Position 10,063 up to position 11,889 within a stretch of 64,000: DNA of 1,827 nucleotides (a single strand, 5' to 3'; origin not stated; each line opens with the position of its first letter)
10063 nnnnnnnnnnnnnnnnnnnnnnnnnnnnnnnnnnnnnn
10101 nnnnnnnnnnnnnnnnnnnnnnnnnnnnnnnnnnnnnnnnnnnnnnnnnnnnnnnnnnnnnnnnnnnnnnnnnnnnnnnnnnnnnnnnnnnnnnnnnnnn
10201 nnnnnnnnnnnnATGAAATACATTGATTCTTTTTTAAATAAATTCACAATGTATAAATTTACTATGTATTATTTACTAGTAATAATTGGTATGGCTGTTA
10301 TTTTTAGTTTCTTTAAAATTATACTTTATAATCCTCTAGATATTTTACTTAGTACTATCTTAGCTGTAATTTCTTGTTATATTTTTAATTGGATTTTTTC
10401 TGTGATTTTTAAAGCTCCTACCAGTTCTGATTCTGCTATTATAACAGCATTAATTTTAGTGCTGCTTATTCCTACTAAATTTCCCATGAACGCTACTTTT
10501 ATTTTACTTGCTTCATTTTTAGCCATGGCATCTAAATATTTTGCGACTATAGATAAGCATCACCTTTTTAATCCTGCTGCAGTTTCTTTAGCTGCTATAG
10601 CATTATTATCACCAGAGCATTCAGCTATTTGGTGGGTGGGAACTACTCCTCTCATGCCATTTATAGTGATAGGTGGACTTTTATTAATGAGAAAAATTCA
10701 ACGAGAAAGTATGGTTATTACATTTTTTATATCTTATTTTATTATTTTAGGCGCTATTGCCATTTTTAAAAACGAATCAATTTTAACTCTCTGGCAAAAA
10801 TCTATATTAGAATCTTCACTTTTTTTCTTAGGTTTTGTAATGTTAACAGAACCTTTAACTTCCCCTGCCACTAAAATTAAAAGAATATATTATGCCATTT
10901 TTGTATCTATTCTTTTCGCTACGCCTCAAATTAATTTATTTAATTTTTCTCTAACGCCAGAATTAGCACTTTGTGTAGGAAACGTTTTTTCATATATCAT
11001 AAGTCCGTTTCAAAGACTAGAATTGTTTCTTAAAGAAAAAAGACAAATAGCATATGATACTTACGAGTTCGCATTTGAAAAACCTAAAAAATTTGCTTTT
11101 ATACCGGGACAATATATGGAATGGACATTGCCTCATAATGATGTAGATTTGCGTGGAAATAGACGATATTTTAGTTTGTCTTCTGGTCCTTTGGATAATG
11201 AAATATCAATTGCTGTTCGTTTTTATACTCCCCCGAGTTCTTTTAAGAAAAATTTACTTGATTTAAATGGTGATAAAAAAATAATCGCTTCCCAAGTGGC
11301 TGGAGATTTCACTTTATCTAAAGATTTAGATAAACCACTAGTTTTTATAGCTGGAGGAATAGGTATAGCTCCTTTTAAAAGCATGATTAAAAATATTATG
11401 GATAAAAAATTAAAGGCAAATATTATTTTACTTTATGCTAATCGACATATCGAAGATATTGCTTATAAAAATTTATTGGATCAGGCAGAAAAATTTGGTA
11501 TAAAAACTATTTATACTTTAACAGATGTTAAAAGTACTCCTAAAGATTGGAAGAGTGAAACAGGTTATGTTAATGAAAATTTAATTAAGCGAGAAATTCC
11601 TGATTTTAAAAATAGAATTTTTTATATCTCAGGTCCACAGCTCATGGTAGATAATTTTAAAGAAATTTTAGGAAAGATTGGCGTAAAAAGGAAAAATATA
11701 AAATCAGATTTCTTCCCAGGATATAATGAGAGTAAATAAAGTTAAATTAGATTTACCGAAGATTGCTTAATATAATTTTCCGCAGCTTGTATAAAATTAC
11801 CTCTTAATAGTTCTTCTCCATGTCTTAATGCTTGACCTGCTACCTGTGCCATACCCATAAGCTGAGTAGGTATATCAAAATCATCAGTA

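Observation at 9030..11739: Minimal NQR/RNF-like flavin module: NqrC-like FMN protein, ApbE, and an RnfD/NqrB-like domain fused to an FNR-type NAD(P)H domain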

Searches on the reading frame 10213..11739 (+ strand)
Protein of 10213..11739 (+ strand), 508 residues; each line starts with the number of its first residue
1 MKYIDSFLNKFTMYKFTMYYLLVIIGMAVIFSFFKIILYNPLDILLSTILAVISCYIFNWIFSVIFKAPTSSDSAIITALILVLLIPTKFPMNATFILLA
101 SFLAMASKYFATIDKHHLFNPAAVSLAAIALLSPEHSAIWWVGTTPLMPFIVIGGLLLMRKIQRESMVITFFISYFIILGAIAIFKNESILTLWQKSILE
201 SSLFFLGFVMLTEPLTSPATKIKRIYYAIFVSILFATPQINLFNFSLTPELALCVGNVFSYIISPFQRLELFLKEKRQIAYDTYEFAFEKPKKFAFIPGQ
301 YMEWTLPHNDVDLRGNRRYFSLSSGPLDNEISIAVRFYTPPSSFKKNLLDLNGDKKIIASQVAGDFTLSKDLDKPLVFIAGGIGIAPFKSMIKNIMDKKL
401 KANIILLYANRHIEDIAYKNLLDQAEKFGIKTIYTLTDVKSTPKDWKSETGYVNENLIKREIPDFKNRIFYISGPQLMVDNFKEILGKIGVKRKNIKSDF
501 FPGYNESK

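Call 3: search_protein_families(library=pfam, proteins=[window:10213-11739:+], max_evalue=0.1)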
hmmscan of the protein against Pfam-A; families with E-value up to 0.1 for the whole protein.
window:10213-11739:+ (508 aa): 4 families
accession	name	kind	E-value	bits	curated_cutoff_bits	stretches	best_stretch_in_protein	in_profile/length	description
PF00175.26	NAD_binding_1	-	2.9e-18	66.9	22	1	378-481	1-106/109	Oxidoreductase NAD-binding domain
PF03116.20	NQR2_RnfD_RnfE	-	1e-12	48.5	27.7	2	24-141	20-136/296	NQR2, RnfD, RnfE family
PF08030.17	NAD_binding_6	-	0.002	18.7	22.2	1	376-423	4-57/156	Ferric reductase NAD binding domain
PF00970.30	FAD_binding_6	-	0.075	13.8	21.1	0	272-338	3-70/99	Oxidoreductase FAD-binding domain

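Call 4: search_protein_families(library=ncbifam, proteins=[window:10213-11739:+], max_evalue=0.1)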
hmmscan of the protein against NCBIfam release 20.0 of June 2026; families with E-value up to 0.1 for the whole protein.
window:10213-11739:+ (508 aa): 29 families (the best 25 are shown)
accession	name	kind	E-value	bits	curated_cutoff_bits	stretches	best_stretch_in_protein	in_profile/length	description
NF009805.0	PRK13289.1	equivalog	2.1e-26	92.8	432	1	294-502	183-393/399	NO-inducible flavohemoprotein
NF040810.1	BenC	equivalog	2.4e-22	79.6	430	1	280-497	116-326/333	benzoate 1,2-dioxygenase electron transfer component BenC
NF005963.0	PRK08051.1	equivalog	1.9e-18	66.6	230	1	277-501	12-230/233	NAD(P)H-flavin reductase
NF008822.0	PRK11872.1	equivalog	6e-18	64.9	402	1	290-501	131-335/341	anthranilate 1,2-dioxygenase electron transfer component AntC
NF058606.1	GlBtMonoRdsGbcB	equivalog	8.9e-17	61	500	1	282-497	29-243/362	glycine betaine monooxygenase reductase subunit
TIGR02160.1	PA_CoA_Oxy5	hypoth_equivalog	2.7e-16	59.4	420.8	1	279-501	12-241/352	1,2-phenylacetyl-CoA epoxidase subunit PaaE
TIGR01941.1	nqrF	equivalog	1.2e-15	57.4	295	1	318-501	207-403/405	NADH:ubiquinone reductase (Na(+)-transporting) subunit F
NF045803.1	MethMoxFADbindMmoC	equivalog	7.2e-15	54.6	500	1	291-499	135-338/343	aromatic/alkene monooxygenase hydroxylase FAD-binding subunit MmoC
NF007964.0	PRK10684.1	equivalog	7.8e-14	51.4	383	1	293-501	34-237/333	NADH oxidoreductase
NF052252.1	flav_redu_LuxG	exception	2.7e-12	46.4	340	1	283-499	15-227/232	flavin mononucleotide reductase LuxG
TIGR02911.1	sulfite_red_B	equivalog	1.9e-10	40.3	288.6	1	284-497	19-220/261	anaerobic sulfite reductase subunit AsrB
NF006220.0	PRK08345.1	subfamily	3.1e-09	36.5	395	1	292-490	39-240/294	cytochrome-c3 hydrogenase subunit gamma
NF040830.1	sulfhyd_ShyC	equivalog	6e-09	35.5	600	1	291-429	34-164/288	NAD(P)-dependent hydrogenase/sulfhydrogenase 2 subunit gamma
NF000796.0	PRK00054.1-1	equivalog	5.7e-08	32.3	224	1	286-489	21-192/254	dihydroorotate dehydrogenase electron transfer subunit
TIGR01946.1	rnfD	subfamily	7.2e-08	32.1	207.05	2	27-142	19-137/327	RnfABCDGE type electron transport complex subunit D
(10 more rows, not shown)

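Call 6: find_homologous_proteins(query=window:10213-11739:+, max_evalue=0.00001)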
Query window:10213-11739:+ (508 aa): 5114 proteins with E <= 0.00001 among 8000 candidates; the best 120 are listed.
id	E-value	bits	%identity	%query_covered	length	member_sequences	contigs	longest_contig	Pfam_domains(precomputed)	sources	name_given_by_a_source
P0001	0.0e+0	1116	100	100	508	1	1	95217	PF00175.27,PF03116.21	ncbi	-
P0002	6.1e-220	749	67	98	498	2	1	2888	PF00175.27,PF03116.21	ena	-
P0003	2.0e-218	744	65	100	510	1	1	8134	PF00175.27,PF03116.21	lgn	-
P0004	7.3e-196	670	58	100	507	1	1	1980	PF00175.27,PF03116.21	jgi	jgi:ferredoxin-NADP reductase/Na+-translocating ferredoxin:NAD+ oxidoreductase RnfD subunit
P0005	1.6e-193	662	58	100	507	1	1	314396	PF00175.27,PF03116.21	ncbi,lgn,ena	-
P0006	3.3e-193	661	60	97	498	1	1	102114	PF00175.27,PF03116.21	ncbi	-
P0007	5.9e-193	660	58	100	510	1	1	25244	PF00175.27,PF03116.21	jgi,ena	-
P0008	2.0e-189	649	57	100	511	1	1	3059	PF00175.27,PF03116.21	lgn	-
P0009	6.2e-189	647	56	100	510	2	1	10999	PF00175.27,PF03116.21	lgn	-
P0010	1.2e-188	646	59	97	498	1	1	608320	PF00175.27,PF03116.21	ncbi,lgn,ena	-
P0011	2.1e-188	645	56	100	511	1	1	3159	PF00175.27,PF03116.21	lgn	-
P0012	3.8e-188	645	58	100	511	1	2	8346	PF00175.27,PF03116.21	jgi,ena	jgi:ferredoxin-NADP reductase/Na+-translocating ferredoxin:NAD+ oxidoreductase RnfD subunit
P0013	4.5e-188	644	58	99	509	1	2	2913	PF00175.27,PF03116.21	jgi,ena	-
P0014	6.4e-188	644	57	100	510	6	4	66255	PF00175.27,PF03116.21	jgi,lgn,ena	jgi:ferredoxin-NADP reductase/Na+-translocating ferredoxin:NAD+ oxidoreductase RnfD subunit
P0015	1.4e-187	643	57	99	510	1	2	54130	PF00175.27,PF03116.21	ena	-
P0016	3.5e-187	641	57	100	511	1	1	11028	PF00175.27,PF03116.21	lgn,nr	nr:RnfABCDGE type electron transport complex subunit D [Candidatus Levybacteria bacterium]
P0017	5.1e-187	641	57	100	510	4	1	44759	PF00175.27,PF03116.21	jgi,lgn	jgi:ferredoxin-NADP reductase/Na+-translocating ferredoxin:NAD+ oxidoreductase RnfD subunit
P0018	8.5e-187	640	56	100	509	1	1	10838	PF00175.27,PF03116.21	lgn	-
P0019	1.4e-186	639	57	100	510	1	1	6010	PF00175.27,PF03116.21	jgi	jgi:ferredoxin-NADP reductase/Na+-translocating ferredoxin:NAD+ oxidoreductase RnfD subunit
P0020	1.5e-186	639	56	100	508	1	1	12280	PF00175.27,PF03116.21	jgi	jgi:ferredoxin-NADP reductase/Na+-translocating ferredoxin:NAD+ oxidoreductase RnfD subunit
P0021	1.5e-186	639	57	100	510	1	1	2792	PF00175.27,PF03116.21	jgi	jgi:glycine betaine catabolism B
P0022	1.9e-186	639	56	100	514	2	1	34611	PF00175.27,PF03116.21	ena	-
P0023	3.0e-186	638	55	100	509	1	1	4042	PF00175.27,PF03116.21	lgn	-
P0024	3.8e-186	638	56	100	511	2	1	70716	PF00175.27,PF03116.21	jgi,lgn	jgi:ferredoxin-NADP reductase/Na+-translocating ferredoxin:NAD+ oxidoreductase RnfD subunit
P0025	4.9e-186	638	56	100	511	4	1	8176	PF00175.27,PF03116.21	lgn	-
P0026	5.8e-186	637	55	100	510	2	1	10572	PF00175.27,PF03116.21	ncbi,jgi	ncbi:MAG: oxidoreductase [Candidatus Levyibacteriota bacterium]|jgi:ferredoxin-NADP reductase/Na+-tr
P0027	7.0e-186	637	54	100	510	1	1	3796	PF00175.27,PF03116.21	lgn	-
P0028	1.1e-185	636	56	100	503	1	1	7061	PF00175.27,PF03116.21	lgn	-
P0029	1.3e-185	636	57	100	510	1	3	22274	PF00175.27,PF03116.21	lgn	-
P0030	1.5e-185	636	56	100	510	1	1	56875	PF00175.27,PF03116.21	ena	-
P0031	3.2e-185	635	56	100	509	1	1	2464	PF00175.27,PF03116.21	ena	-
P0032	3.5e-185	635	56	100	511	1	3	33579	PF00175.27,PF03116.21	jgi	jgi:ferredoxin-NADP reductase/Na+-translocating ferredoxin:NAD+ oxidoreductase RnfD subunit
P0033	6.8e-185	634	57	100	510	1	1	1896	PF00175.27,PF03116.21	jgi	jgi:ferredoxin-NADP reductase/Na+-translocating ferredoxin:NAD+ oxidoreductase RnfD subunit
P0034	7.1e-185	634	54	100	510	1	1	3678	PF00175.27,PF03116.21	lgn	-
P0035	8.9e-185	634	54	100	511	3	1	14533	PF00175.27,PF03116.21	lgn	-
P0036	1.6e-184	633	56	100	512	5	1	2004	PF00175.27,PF03116.21,PF00970.31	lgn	-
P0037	2.3e-184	632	54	100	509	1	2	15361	PF00175.27,PF03116.21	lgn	-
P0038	4.0e-184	631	56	100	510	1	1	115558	PF00175.27,PF03116.21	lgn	-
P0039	8.5e-184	630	56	100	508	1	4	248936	PF00175.27,PF03116.21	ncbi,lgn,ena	-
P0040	1.0e-183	630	55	100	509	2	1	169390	PF00175.27,PF03116.21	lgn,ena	-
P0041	1.3e-183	630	56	97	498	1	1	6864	PF00175.27,PF03116.21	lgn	-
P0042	2.3e-183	629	55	100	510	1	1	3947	PF00175.27,PF03116.21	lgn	-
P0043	2.4e-183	629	55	100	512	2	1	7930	PF00175.27,PF03116.21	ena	-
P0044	4.2e-183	628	54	100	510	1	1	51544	PF00175.27,PF03116.21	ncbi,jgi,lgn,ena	jgi:ferredoxin-NADP reductase/Na+-translocating ferredoxin:NAD+ oxidoreductase RnfD subunit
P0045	6.3e-183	627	54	100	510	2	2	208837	PF00175.27,PF03116.21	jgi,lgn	jgi:ferredoxin-NADP reductase/Na+-translocating ferredoxin:NAD+ oxidoreductase RnfD subunit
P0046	8.0e-183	627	54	100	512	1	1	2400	PF00175.27,PF03116.21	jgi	jgi:glycine betaine catabolism B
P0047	9.1e-183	627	55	100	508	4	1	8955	PF00175.27,PF03116.21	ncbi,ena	-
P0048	1.3e-182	626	56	100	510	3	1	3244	PF00175.27,PF03116.21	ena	-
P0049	1.6e-182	626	55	100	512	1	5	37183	PF00175.27,PF03116.21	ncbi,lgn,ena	-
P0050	1.7e-182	626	56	97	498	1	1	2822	PF00175.27,PF03116.21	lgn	-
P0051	2.4e-182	626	57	97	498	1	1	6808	PF00175.27,PF03116.21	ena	-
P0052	2.9e-182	625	54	100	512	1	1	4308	PF00175.27,PF03116.21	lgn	-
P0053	3.2e-182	625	54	99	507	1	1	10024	PF00175.27,PF03116.21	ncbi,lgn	ncbi:MAG TPA: FAD-binding oxidoreductase [Patescibacteria group bacterium]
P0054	4.4e-182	625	54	100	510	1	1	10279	PF00175.27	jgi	-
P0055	5.0e-182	624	55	100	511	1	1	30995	PF00175.27,PF03116.21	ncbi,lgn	-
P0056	8.5e-182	624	56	100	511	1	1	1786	PF00175.27,PF03116.21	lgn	-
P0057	8.8e-182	624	55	100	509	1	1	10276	PF00175.27,PF03116.21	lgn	-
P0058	9.3e-182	624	55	100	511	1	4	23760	PF00175.27,PF03116.21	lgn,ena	-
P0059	1.1e-181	623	57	99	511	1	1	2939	PF00175.27,PF03116.21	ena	-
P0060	2.4e-181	622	55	99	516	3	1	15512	PF00175.27,PF03116.21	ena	-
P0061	5.0e-181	621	57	97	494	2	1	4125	PF00175.27,PF03116.21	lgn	-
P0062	6.4e-181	621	54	97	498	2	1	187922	PF00175.27,PF03116.21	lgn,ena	-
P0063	7.0e-181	621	54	99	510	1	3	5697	PF00175.27,PF03116.21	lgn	-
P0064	7.1e-181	621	54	100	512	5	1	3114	PF00175.27,PF03116.21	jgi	jgi:ferredoxin-NADP reductase/Na+-translocating ferredoxin:NAD+ oxidoreductase RnfD subunit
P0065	7.3e-181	621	56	100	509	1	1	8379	PF00175.27,PF03116.21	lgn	-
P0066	8.6e-181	620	55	99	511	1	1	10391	PF00175.27,PF03116.21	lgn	-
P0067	9.3e-181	620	58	96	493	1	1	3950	PF00175.27,PF03116.21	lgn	-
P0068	1.0e-180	620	53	100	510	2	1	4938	PF00175.27,PF03116.21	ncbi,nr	ncbi:MAG TPA: hypothetical protein VLF68_03525 [Candidatus Saccharimonadales bacterium]|nr:hypotheti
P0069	1.2e-180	620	54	100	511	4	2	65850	PF00175.27,PF03116.21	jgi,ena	-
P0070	1.4e-180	620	56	97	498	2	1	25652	PF00175.27,PF03116.21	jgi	jgi:ferredoxin-NADP reductase/Na+-translocating ferredoxin:NAD+ oxidoreductase RnfD subunit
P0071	2.1e-180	619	56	99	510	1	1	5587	PF00175.27,PF03116.21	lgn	-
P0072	3.4e-180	618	56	97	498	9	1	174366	PF00175.27,PF03116.21,PF00970.31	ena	-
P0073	4.2e-180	618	56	99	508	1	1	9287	PF00175.27,PF03116.21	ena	-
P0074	4.4e-180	618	54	99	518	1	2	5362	PF00175.27,PF03116.21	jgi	-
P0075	5.2e-180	618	53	100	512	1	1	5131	PF00175.27,PF03116.21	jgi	-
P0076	5.3e-180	618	54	100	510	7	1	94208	PF00175.27,PF03116.21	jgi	jgi:ferredoxin-NADP reductase/Na+-translocating ferredoxin:NAD+ oxidoreductase RnfD subunit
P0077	7.3e-180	617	55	97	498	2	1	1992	PF00175.27,PF03116.21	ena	-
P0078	1.4e-179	616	53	100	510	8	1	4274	PF00175.27,PF03116.21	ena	-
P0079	1.5e-179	616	56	99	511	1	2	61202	PF00175.27,PF03116.21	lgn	-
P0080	2.2e-179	616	56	100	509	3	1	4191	PF00175.27,PF03116.21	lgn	-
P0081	2.3e-179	616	55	99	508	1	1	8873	PF00175.27,PF03116.21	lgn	-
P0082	2.3e-179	616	55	100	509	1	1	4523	PF00175.27,PF03116.21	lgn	-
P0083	4.1e-179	615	55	99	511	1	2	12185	PF00175.27,PF03116.21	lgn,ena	-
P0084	6.9e-179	614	55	100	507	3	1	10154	PF00175.27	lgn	-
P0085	1.8e-178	613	54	100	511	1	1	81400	PF00175.27,PF03116.21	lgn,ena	-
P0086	7.1e-178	611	55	97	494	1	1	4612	PF00175.27,PF03116.21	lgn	-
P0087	4.1e-177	608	55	100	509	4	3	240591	PF00175.27,PF03116.21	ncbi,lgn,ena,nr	ncbi:RnfABCDGE type electron transport complex subunit D [Patescibacteria group bacterium]|nr:RnfABC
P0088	6.8e-177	608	53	97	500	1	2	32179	PF00175.27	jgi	jgi:ferredoxin-NADP reductase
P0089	5.7e-176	604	54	100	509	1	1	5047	PF00175.27,PF03116.21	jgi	jgi:glycine betaine catabolism B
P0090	2.6e-175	602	55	97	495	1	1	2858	PF00175.27,PF03116.21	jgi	jgi:ferredoxin-NADP reductase/Na+-translocating ferredoxin:NAD+ oxidoreductase RnfD subunit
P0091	3.1e-175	602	52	99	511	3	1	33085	PF00175.27,PF03116.21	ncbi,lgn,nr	ncbi:oxidoreductase [Patescibacteria group bacterium]|nr:oxidoreductase [Patescibacteria group bacte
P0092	4.0e-175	602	53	100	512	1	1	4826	PF00175.27,PF03116.21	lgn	-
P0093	4.1e-175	602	54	99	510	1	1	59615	PF00175.27,PF03116.21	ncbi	-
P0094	6.2e-175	601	53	97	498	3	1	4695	PF00175.27,PF03116.21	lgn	-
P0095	6.2e-175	601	53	99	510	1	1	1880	PF00175.27,PF03116.21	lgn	-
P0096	7.3e-175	601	54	99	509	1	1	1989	PF00175.27,PF03116.21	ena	-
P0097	9.9e-175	600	51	100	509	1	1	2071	PF00175.27,PF03116.21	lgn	-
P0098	1.3e-174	600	52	100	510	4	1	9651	PF00175.27,PF03116.21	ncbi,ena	-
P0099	1.7e-174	600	52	100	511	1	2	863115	PF00175.27,PF03116.21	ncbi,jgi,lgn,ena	-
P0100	2.2e-174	599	54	99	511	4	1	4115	PF00175.27,PF03116.21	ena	-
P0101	3.2e-174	599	52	100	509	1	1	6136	PF00175.27,PF03116.21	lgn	-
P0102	5.7e-174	598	54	100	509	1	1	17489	PF00175.27,PF03116.21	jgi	jgi:glycine betaine catabolism B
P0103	7.1e-174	598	52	100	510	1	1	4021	PF00175.27,PF03116.21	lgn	-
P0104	9.3e-174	597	54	97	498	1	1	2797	PF00175.27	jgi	jgi:ferredoxin-NADP reductase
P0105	9.8e-174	597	52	100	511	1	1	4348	PF00175.27,PF03116.21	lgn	-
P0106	9.8e-174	597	50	100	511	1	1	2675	PF00175.27,PF03116.21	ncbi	-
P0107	1.2e-173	597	52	99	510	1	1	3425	PF00175.27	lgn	-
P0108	1.3e-173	597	52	99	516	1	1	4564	PF00175.27,PF03116.21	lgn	-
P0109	2.0e-173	596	53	100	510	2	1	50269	PF00175.27,PF03116.21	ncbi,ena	-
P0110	2.3e-173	596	53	99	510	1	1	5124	PF00175.27,PF03116.21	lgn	-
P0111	2.9e-173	596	53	100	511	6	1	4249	PF00175.27,PF03116.21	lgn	-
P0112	3.1e-173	595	53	100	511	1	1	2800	PF00175.27,PF03116.21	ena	-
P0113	3.5e-173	595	55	100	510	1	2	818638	PF00175.27,PF03116.21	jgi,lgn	jgi:ferredoxin-NADP reductase/Na+-translocating ferredoxin:NAD+ oxidoreductase RnfD subunit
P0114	5.6e-173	595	53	99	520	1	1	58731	PF00175.27,PF03116.21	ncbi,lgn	-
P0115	8.3e-173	594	52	99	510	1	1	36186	PF00175.27,PF03116.21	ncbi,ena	-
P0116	1.9e-172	593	53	100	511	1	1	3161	PF00175.27,PF03116.21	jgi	jgi:ferredoxin-NADP reductase/Na+-translocating ferredoxin:NAD+ oxidoreductase RnfD subunit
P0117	2.0e-172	593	52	99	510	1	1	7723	PF00175.27,PF03116.21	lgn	-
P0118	2.4e-172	593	52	100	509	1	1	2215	PF00175.27,PF03116.21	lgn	-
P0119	2.6e-172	592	54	99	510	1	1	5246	PF00175.27,PF03116.21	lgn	-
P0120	2.9e-172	592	53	99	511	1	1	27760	PF00175.27,PF03116.21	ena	-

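Call 12: search_solved_structures(query=window:10213-11739:+, max_evalue=0.01, show_alignments=0)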
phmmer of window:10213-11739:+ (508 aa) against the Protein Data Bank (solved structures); distinct sequences matched with E-value up to 0.01: 58.
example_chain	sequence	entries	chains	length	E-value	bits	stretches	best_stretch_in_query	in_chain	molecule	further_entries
7qu3_A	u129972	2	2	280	1.5e-10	44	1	340-503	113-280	Na(+)-translocating NADH-quinone reductase subunit F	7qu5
7rom_A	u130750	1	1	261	8.5e-10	41.5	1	298-494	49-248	NADH-cytochrome b5 reductase 1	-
4wqm_A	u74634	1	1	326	9.9e-10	41.3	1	265-486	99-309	Toluene-4-monooxygenase electron transfer component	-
2eix_A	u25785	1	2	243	1.8e-09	40.5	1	264-479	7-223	NADH-cytochrome b5 reductase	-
7qty_A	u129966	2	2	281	2.9e-09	39.7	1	340-503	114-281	Na(+)-translocating NADH-quinone reductase subunit F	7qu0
7xk3_F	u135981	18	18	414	5.2e-09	38.9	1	339-505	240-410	Na(+)-translocating NADH-quinone reductase subunit F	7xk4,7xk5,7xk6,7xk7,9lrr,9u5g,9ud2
4u9u_A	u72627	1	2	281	1.4e-08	37.5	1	339-503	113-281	Na(+)-translocating NADH-quinone reductase subunit F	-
8ad4_A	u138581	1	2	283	1.5e-08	37.4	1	339-503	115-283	Na(+)-translocating NADH-quinone reductase subunit F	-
4uaj_A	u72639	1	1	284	1.5e-08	37.4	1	339-503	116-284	Na(+)-translocating NADH-quinone reductase subunit F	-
8a1t_F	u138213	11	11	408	3.2e-08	36.3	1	339-503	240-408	Na(+)-translocating NADH-quinone reductase subunit F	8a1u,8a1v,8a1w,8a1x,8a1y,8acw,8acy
8ad3_A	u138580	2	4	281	6.5e-08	35.3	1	339-499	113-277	Na(+)-translocating NADH-quinone reductase subunit F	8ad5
1cne_A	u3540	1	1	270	2.4e-07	33.4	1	374-479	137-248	NITRATE REDUCTASE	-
1tvc_A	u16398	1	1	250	6.4e-07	32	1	294-496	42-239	METHANE MONOOXYGENASE COMPONENT C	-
1cnf_A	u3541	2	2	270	8.1e-07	31.7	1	374-479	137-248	NITRATE REDUCTASE | NADH-DEPENDENT NITRATE REDUCTASE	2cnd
2r6h_A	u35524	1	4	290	9.4e-07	31.5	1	347-499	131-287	NADH:ubiquinone oxidoreductase, Na translocating, F subunit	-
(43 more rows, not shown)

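Call 22: find_encoding_contigs(protein=P0005, flank=6000, max_places=2)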
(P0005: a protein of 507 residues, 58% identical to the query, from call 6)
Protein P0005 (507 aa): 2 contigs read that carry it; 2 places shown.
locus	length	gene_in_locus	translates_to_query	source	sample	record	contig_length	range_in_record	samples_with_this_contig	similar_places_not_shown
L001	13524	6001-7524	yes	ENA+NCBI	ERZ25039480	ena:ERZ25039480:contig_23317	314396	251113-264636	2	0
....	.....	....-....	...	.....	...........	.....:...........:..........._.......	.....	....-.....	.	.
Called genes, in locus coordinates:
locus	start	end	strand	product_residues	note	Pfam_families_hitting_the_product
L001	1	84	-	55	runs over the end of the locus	-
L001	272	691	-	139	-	PF02082:Rrf2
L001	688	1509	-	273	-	PF03239:FTR1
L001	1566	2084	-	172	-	PF16327:CcmF_C (faint), PF03073:TspO_MBR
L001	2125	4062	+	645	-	-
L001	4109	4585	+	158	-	PF00583:Acetyltransf_1, PF13673:Acetyltransf_10, PF13508:Acetyltransf_7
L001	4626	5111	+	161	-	PF04205:FMN_bind (weak)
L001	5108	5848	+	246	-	PF02424:ApbE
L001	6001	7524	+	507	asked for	PF03116:NQR2_RnfD_RnfE (weak), PF00175:NAD_binding_1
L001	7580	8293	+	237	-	PF00561:Abhydrolase_1 (faint), PF10142:PhoPQ_related (weak), PF12146:Hydrolase_4 (weak)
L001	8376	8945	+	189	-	PF26788:DUF8260 (faint), PF28086:HVO_2142 (faint), PF01396:Zn_ribbon_Top1 (faint), PF13240:Zn_Ribbon_1 (faint)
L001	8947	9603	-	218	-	PF01863:YgjP-like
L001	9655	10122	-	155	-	-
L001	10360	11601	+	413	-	-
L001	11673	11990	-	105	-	-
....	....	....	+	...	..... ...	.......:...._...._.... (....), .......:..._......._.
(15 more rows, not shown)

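Call 23: find_encoding_contigs(protein=P0099, flank=6000, max_places=2)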
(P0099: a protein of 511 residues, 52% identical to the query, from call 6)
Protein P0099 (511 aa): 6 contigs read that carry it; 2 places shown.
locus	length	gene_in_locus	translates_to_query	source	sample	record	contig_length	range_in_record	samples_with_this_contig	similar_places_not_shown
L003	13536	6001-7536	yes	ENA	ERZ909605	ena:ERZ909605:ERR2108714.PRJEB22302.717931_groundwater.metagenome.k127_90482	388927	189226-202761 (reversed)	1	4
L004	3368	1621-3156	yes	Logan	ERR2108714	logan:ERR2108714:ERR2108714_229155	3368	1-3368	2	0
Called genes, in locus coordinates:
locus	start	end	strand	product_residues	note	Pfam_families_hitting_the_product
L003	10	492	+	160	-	-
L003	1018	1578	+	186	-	-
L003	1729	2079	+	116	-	-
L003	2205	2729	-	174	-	PF00571:CBS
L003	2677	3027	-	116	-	-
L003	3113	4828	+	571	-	-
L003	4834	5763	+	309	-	-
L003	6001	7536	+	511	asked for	PF03116:NQR2_RnfD_RnfE (weak), PF00175:NAD_binding_1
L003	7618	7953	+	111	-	PF04020:Phage_holin_4_2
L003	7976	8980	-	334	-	PF00294:PfkB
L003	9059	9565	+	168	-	-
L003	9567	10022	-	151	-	PF06210:DUF1003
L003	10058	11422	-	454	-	-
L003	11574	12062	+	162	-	PF09055:Sod_Ni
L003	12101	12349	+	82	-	PF10502:Peptidase_S26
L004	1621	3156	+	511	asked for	PF03116:NQR2_RnfD_RnfE (weak), PF00175:NAD_binding_1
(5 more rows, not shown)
